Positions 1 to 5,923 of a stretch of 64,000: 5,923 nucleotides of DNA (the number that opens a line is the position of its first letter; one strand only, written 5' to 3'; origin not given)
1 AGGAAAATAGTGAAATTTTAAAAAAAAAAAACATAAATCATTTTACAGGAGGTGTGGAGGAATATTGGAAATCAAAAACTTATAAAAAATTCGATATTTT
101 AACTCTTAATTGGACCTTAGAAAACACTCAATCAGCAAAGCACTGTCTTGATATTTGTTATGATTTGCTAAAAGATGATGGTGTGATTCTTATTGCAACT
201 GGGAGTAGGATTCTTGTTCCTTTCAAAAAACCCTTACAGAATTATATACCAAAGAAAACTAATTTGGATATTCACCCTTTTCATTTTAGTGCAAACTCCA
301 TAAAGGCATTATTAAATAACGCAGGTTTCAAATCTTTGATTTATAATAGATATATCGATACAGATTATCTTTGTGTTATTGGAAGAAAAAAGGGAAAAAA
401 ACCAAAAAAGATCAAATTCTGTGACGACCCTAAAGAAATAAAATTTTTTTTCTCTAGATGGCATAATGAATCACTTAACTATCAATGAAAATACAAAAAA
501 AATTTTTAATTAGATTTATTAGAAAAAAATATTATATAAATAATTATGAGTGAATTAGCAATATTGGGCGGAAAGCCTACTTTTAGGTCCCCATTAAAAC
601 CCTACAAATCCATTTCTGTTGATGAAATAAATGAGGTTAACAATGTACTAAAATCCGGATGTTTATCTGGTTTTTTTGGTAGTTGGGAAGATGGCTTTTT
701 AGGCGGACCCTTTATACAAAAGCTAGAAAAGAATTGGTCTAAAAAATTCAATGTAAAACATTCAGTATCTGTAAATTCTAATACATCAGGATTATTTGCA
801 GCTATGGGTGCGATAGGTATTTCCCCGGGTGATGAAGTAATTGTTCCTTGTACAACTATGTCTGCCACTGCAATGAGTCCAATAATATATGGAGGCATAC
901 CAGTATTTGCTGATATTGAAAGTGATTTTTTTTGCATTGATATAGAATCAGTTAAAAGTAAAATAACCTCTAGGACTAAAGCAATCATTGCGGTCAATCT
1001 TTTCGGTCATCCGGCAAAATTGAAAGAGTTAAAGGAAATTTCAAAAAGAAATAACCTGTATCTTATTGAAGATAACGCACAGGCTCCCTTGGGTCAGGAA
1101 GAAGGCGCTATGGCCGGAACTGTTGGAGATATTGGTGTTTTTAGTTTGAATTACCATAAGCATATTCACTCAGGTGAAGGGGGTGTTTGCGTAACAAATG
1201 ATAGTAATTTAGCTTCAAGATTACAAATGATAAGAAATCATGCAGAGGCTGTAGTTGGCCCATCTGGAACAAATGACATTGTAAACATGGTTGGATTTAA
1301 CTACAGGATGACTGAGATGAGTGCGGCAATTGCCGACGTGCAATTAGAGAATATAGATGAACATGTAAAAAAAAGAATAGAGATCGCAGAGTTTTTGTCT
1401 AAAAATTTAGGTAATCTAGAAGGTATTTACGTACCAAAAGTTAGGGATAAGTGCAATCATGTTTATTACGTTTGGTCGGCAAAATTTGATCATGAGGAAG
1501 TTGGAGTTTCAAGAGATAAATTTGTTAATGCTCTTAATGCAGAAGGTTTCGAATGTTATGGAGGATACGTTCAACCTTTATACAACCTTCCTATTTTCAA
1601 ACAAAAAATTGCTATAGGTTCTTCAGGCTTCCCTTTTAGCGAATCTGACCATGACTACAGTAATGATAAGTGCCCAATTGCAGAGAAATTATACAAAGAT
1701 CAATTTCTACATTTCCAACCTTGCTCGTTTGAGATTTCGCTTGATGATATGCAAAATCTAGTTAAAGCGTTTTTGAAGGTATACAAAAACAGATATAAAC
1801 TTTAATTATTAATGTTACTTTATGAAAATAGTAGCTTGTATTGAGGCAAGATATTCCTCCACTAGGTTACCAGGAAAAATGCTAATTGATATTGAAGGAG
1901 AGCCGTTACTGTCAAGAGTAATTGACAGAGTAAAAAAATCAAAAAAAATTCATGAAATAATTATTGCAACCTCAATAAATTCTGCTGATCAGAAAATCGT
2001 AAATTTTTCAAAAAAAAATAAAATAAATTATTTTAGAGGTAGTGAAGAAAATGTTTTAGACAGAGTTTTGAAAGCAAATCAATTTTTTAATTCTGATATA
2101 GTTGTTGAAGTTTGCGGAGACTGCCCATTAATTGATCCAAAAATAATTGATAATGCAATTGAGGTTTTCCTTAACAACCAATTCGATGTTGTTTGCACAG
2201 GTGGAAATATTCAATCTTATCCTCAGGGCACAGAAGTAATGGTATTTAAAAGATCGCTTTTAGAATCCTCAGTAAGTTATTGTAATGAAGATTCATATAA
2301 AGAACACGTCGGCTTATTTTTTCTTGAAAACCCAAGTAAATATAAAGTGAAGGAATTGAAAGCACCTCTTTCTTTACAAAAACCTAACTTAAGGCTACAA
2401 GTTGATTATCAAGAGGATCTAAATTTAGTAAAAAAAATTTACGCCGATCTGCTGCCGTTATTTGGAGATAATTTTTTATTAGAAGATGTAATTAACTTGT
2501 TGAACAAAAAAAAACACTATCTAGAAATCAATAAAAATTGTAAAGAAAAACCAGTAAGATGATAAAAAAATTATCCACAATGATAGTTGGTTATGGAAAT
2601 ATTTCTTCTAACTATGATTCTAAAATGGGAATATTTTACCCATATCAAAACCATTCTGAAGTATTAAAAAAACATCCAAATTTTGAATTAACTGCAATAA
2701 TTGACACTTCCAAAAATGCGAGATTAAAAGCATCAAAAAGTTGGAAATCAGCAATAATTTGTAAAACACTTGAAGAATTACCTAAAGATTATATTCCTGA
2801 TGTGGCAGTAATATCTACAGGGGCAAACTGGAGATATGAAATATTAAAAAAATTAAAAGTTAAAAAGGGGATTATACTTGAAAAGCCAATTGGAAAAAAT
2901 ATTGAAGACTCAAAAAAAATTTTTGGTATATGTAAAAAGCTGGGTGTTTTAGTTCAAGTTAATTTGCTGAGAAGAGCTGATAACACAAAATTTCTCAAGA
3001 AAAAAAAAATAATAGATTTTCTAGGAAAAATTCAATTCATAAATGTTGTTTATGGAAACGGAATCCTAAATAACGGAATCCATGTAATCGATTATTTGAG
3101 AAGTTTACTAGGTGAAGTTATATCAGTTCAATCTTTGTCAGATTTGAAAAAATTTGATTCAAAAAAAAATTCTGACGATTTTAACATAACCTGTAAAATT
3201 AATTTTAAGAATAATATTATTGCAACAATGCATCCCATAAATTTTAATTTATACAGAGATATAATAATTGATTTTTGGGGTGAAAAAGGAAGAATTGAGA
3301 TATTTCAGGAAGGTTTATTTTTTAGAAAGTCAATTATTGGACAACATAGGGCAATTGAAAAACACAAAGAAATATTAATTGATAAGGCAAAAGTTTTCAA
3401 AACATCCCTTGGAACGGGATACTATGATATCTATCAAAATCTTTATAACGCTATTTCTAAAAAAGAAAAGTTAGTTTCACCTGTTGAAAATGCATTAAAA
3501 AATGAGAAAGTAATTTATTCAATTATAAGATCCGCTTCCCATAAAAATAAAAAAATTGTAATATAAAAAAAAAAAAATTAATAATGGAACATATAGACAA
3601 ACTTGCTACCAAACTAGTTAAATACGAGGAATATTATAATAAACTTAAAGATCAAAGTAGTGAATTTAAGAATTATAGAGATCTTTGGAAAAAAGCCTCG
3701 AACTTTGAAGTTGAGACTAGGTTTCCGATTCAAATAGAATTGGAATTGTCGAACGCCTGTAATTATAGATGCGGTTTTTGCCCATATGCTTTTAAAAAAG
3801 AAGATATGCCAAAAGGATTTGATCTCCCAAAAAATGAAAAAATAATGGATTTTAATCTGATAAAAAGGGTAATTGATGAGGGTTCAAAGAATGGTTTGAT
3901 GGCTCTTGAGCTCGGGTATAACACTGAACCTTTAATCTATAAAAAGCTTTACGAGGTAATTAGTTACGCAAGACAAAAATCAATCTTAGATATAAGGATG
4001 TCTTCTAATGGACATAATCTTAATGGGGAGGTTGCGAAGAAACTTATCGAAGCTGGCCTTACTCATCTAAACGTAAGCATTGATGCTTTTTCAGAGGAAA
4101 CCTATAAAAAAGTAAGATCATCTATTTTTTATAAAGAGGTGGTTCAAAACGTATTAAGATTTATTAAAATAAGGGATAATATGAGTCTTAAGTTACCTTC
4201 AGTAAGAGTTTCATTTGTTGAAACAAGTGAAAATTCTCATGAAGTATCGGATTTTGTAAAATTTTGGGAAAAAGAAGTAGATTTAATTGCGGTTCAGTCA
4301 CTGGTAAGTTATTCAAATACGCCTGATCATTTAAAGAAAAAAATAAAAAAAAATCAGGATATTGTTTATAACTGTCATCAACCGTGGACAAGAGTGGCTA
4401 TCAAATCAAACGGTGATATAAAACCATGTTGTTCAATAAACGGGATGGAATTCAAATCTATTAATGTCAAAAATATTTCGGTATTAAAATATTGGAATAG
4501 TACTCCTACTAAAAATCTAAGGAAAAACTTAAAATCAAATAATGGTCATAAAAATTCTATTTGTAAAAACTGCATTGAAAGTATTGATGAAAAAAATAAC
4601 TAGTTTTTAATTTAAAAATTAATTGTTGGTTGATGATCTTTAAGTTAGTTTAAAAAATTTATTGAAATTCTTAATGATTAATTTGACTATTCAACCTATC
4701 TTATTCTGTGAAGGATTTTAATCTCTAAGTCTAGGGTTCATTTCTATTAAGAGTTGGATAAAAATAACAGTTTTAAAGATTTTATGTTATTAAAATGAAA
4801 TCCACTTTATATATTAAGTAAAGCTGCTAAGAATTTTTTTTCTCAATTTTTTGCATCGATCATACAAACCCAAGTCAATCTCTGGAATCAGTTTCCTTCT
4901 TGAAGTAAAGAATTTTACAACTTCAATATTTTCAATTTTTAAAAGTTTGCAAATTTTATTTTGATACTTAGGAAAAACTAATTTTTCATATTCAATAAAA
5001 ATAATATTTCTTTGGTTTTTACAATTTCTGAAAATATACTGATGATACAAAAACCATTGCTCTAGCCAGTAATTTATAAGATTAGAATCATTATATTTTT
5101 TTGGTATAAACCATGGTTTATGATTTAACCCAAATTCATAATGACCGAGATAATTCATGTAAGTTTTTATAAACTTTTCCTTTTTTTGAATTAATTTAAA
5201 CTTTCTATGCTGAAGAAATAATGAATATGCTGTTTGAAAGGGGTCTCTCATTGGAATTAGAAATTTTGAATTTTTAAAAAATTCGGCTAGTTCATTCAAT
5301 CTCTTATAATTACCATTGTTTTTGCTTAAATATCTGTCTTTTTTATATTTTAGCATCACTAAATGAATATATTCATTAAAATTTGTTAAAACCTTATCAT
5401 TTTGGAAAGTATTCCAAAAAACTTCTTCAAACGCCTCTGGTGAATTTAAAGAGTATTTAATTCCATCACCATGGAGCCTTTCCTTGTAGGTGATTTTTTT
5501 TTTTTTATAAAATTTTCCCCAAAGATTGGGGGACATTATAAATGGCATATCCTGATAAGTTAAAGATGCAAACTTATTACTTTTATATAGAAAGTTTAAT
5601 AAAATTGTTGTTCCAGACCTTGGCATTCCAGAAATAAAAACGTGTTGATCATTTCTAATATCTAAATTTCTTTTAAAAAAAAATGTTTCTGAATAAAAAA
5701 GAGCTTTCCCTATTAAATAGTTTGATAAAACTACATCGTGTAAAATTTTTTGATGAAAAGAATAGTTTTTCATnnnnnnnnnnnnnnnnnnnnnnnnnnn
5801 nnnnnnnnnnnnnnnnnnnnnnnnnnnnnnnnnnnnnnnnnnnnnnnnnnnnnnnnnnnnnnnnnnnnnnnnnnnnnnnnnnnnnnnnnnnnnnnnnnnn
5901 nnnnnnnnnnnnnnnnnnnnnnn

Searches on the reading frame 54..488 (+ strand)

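Call 47: search_protein_families(library=pfam, proteins=[window:54-488:+], max_evalue=0.01)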
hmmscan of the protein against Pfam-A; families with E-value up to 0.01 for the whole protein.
window:54-488:+ (144 aa): 2 families
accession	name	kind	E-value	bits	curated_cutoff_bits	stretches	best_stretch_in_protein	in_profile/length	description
PF13489.12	Methyltransf_23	-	3.5e-06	27.3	27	1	11-93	80-160/164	Methyltransferase domain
PF01209.24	Ubie_methyltran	-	0.0027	17.5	20.1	0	11-65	115-170/233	ubiE/COQ5 methyltransferase family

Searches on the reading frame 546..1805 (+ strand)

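Call 47: search_protein_families(library=pfam, proteins=[window:546-1805:+], max_evalue=0.01)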
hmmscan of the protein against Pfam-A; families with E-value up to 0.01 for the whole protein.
window:546-1805:+ (419 aa): 2 families
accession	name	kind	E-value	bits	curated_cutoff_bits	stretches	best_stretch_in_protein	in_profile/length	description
PF01041.23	DegT_DnrJ_EryC1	-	3.3e-79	267.1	19.8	1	51-367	20-333/360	DegT/DnrJ/EryC1/StrS aminotransferase family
PF00155.27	Aminotran_1_2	-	0.0017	18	19.7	1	60-178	47-187/361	Aminotransferase class I and II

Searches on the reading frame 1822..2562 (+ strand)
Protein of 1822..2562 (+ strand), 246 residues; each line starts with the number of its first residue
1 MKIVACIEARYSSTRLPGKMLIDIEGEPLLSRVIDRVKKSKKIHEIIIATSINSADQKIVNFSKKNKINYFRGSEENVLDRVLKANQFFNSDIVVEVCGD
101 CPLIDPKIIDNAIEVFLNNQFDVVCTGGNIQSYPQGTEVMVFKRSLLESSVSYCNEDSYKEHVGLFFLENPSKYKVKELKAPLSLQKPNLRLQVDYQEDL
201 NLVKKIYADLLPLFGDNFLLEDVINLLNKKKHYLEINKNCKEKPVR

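Call 47: search_protein_families(library=pfam, proteins=[window:1822-2562:+], max_evalue=0.01)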
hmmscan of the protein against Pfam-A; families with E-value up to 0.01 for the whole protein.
window:1822-2562:+ (246 aa): 3 families
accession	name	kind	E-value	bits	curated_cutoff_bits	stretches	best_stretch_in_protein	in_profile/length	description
PF02348.25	CTP_transf_3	-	2.3e-32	113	22.6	1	5-206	2-205/217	Cytidylyltransferase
PF12804.13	NTP_transf_3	-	3.4e-07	31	27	1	19-149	16-140/160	MobA-like NTP transferase domain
PF01128.25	IspD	-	0.0084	16.3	27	0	19-88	20-87/221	2-C-methyl-D-erythritol 4-phosphate cytidylyltransferase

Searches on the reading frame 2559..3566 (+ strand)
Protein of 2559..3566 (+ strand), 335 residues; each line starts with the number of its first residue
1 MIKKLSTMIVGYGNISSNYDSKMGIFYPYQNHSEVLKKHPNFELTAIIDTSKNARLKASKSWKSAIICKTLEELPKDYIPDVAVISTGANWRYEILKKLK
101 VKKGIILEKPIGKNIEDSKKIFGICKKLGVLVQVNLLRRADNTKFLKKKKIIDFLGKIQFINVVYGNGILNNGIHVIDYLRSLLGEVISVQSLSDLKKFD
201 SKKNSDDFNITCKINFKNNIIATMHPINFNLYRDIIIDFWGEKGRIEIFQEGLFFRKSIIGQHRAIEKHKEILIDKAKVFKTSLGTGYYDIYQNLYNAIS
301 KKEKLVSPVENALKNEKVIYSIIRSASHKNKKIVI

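Call 47: search_protein_families(library=pfam, proteins=[window:2559-3566:+], max_evalue=0.01)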
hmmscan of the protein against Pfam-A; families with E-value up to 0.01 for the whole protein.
window:2559-3566:+ (335 aa): 3 families
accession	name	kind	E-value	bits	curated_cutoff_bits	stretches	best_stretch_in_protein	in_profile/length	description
PF01408.29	GFO_IDH_MocA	-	1.1e-12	49.2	24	1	29-135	12-119/120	Oxidoreductase family, NAD-binding Rossmann fold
PF02894.22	GFO_IDH_MocA_C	-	1.2e-09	38.7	22.9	1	170-330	44-214/218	Oxidoreductase family, C-terminal alpha/beta domain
PF22725.1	GFO_IDH_MocA_C3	-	1.6e-06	28.5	27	1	166-247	43-124/124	GFO/IDH/MocA C-terminal domain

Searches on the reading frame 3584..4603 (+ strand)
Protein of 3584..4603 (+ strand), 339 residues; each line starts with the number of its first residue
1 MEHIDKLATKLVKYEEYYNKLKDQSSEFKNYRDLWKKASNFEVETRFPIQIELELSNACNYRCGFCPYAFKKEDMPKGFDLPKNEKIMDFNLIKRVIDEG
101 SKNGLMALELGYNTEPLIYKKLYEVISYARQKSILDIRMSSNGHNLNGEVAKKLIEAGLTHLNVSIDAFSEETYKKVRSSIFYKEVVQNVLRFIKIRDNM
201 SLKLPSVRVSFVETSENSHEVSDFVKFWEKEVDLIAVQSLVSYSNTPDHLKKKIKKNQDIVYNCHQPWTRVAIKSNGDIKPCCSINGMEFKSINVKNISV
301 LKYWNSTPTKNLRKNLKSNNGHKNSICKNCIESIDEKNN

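Call 47: search_protein_families(library=pfam, proteins=[window:3584-4603:+], max_evalue=0.01)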
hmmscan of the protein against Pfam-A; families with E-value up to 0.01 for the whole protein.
window:3584-4603:+ (339 aa): 2 families
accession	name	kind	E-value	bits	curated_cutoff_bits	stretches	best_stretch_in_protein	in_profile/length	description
PF04055.27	Radical_SAM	-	3.7e-18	66.7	29.5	1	54-195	2-138/166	Radical SAM superfamily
PF13186.11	SPASM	-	3.8e-09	37.1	21.5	1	264-330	1-66/67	Iron-sulfur cluster-binding domain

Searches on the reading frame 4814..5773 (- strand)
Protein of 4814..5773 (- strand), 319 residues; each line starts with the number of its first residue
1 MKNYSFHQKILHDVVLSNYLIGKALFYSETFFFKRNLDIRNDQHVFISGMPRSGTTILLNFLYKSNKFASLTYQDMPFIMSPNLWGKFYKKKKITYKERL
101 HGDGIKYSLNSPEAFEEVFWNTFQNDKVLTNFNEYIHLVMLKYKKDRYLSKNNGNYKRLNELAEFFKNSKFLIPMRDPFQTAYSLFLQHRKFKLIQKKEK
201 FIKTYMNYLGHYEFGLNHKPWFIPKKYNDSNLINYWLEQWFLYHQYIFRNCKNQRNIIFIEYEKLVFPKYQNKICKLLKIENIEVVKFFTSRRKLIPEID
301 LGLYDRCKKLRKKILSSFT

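Call 15: search_protein_families(library=pfam, proteins=[window:4814-5773:-], max_evalue=0.01)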
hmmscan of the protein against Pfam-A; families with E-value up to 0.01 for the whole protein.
window:4814-5773:- (319 aa): 2 families
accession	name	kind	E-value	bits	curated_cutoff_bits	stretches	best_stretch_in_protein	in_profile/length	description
PF13469.12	Sulfotransfer_3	-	1.2e-13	52.3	27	1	45-212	2-168/216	Sulfotransferase family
PF00685.33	Sulfotransfer_1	-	3.8e-08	33.5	22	1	42-266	1-165/255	Sulfotransferase domain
